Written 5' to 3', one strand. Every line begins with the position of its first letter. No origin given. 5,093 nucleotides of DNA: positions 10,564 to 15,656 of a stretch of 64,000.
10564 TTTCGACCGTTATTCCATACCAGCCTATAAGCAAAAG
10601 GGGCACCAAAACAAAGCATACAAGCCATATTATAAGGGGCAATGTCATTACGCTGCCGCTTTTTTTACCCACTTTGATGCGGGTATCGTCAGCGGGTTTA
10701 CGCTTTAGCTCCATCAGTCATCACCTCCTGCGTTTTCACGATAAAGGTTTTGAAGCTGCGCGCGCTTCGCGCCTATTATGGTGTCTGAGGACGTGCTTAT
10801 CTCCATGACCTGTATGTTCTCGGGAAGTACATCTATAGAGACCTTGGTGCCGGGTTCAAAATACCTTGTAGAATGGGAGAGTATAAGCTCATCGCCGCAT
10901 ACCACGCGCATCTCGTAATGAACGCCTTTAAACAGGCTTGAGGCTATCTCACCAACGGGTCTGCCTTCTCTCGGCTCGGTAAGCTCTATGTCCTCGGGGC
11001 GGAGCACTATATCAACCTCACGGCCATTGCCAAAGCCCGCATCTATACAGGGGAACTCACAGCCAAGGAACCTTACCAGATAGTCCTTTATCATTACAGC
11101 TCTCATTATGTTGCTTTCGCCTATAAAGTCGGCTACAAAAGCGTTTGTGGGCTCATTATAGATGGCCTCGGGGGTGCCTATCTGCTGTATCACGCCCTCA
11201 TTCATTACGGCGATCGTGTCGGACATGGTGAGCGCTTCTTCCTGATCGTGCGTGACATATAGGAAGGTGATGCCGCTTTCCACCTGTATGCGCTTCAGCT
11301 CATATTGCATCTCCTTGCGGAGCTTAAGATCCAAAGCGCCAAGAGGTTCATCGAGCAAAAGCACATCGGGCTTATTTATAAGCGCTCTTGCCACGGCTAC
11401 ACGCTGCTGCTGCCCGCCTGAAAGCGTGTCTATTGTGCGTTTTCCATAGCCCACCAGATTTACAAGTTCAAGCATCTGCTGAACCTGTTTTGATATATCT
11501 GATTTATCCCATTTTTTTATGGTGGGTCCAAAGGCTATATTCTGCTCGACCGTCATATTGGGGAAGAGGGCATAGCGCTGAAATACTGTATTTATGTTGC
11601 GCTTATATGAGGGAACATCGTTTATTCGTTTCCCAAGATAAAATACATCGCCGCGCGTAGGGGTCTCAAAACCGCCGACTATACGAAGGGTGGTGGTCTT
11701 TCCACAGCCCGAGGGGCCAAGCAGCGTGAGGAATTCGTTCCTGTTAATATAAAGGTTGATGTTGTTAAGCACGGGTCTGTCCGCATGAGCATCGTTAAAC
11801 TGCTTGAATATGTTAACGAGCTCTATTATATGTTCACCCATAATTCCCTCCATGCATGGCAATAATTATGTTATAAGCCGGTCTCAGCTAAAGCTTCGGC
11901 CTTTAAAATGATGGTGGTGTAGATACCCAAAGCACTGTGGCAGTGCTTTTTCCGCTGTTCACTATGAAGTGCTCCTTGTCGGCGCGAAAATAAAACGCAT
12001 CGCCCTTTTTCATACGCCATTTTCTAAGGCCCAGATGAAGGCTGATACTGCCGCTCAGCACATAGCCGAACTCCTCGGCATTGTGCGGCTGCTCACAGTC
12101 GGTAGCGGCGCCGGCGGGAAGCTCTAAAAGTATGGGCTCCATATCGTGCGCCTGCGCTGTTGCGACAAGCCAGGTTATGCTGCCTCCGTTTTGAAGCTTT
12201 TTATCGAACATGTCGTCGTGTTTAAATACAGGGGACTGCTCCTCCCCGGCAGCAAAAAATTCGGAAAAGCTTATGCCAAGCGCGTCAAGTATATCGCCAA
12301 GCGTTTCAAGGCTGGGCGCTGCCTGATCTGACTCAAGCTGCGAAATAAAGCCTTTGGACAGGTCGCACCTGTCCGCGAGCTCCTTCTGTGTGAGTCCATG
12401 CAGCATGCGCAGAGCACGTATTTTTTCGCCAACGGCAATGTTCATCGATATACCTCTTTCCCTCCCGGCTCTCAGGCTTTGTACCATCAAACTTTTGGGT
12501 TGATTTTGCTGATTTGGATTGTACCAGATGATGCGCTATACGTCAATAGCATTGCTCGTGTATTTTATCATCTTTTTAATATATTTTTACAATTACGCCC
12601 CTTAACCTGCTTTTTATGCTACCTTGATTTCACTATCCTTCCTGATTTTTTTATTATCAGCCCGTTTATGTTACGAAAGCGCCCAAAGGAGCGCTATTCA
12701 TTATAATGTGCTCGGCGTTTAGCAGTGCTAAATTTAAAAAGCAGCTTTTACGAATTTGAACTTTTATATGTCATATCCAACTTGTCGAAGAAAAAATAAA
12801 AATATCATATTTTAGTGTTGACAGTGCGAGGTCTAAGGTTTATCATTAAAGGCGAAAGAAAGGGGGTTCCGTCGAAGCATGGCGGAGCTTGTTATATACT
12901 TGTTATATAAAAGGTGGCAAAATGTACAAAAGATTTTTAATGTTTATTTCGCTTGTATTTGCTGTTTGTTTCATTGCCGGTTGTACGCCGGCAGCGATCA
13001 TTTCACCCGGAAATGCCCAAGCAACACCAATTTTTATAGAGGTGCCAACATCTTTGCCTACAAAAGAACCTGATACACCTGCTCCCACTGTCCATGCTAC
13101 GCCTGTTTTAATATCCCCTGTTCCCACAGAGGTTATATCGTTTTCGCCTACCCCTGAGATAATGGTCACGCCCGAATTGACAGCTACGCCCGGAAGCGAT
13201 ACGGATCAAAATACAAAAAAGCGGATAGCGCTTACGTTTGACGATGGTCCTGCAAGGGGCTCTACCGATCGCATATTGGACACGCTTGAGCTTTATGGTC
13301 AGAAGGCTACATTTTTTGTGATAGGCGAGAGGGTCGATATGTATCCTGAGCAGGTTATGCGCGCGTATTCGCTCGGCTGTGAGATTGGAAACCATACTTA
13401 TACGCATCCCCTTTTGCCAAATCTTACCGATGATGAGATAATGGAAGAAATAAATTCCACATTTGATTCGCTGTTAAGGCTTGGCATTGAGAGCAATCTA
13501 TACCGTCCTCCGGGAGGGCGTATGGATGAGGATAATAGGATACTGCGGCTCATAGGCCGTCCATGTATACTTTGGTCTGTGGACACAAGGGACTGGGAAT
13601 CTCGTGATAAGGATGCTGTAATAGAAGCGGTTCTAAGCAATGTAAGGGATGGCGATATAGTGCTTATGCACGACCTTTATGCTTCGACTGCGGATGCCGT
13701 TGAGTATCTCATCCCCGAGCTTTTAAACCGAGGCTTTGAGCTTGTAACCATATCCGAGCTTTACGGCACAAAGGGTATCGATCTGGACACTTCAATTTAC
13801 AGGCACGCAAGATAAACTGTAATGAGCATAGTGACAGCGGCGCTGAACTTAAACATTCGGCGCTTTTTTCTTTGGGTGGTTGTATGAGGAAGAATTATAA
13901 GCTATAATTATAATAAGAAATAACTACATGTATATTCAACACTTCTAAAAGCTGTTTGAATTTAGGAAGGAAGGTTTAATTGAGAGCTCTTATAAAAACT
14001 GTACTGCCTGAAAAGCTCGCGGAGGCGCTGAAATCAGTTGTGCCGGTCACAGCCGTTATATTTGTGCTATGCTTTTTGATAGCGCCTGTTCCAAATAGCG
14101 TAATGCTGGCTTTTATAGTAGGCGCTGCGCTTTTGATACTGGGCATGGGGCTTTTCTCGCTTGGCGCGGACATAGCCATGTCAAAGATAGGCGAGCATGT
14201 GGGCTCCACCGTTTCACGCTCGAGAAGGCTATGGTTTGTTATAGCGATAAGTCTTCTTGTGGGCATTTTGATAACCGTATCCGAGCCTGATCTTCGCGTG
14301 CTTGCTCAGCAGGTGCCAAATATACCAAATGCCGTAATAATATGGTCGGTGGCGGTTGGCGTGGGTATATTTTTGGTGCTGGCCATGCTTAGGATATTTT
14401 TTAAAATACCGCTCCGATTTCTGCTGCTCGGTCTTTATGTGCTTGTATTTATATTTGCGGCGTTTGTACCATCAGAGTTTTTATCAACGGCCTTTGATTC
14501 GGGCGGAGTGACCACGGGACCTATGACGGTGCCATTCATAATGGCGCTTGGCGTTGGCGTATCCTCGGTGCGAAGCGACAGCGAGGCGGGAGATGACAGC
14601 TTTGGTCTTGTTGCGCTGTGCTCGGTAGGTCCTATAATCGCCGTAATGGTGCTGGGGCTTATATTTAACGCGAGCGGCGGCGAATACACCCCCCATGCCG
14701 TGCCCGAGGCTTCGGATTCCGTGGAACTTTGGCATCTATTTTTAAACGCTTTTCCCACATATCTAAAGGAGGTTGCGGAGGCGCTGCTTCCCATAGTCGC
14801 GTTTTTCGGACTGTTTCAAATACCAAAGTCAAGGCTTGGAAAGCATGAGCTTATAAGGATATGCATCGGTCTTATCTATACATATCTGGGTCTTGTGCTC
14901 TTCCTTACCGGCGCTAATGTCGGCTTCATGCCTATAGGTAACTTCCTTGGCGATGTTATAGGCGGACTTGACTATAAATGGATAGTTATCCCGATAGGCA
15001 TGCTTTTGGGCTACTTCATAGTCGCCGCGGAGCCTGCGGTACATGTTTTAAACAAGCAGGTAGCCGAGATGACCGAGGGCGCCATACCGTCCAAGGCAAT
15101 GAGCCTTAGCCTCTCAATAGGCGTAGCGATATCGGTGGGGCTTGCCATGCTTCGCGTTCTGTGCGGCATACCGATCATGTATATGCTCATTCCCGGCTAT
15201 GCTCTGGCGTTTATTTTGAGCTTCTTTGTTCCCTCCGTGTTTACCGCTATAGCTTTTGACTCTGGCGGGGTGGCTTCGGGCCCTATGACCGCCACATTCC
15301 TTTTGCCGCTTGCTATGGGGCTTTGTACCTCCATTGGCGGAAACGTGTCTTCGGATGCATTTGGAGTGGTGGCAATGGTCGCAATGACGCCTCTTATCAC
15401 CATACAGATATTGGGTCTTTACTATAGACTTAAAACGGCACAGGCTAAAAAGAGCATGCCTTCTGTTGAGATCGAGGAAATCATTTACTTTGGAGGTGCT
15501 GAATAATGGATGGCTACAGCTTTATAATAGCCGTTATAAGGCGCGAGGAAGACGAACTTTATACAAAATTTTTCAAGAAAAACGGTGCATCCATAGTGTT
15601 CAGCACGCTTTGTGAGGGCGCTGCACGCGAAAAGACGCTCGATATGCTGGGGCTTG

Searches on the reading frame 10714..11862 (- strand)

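Call 59: search_protein_families(library=pfam, max_evalue=0.00001, proteins=[window:10714-11862:-])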
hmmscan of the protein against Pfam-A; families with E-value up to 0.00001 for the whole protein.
window:10714-11862:- (382 aa): 1 family
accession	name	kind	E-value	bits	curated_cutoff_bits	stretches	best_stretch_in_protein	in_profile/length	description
PF00005.33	ABC_tran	-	1.8e-36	126.2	25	1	32-174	1-136/137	ABC transporter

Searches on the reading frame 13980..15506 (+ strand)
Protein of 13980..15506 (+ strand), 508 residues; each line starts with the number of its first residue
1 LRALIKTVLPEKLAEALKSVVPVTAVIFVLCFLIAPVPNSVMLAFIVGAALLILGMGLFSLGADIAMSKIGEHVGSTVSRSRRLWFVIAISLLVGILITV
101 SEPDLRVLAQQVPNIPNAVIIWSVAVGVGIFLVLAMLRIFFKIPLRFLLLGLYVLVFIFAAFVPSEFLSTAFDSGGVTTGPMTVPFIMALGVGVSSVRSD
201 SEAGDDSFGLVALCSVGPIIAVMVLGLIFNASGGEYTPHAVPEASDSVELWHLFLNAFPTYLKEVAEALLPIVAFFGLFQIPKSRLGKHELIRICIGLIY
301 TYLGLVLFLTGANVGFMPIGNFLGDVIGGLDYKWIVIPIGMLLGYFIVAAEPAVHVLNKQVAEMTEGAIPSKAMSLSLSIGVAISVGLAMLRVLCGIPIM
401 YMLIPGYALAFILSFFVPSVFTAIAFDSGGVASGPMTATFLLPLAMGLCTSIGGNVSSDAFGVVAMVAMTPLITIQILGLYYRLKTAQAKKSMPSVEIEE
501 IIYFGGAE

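Call 59: search_protein_families(library=pfam, max_evalue=0.00001, proteins=[window:13980-15506:+])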
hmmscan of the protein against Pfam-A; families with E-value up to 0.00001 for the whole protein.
window:13980-15506:+ (508 aa): 1 family
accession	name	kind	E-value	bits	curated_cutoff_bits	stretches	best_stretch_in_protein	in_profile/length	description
PF07556.16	DUF1538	-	5.8e-141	467.3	22.6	2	272-480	1-210/211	Protein of unknown function (DUF1538)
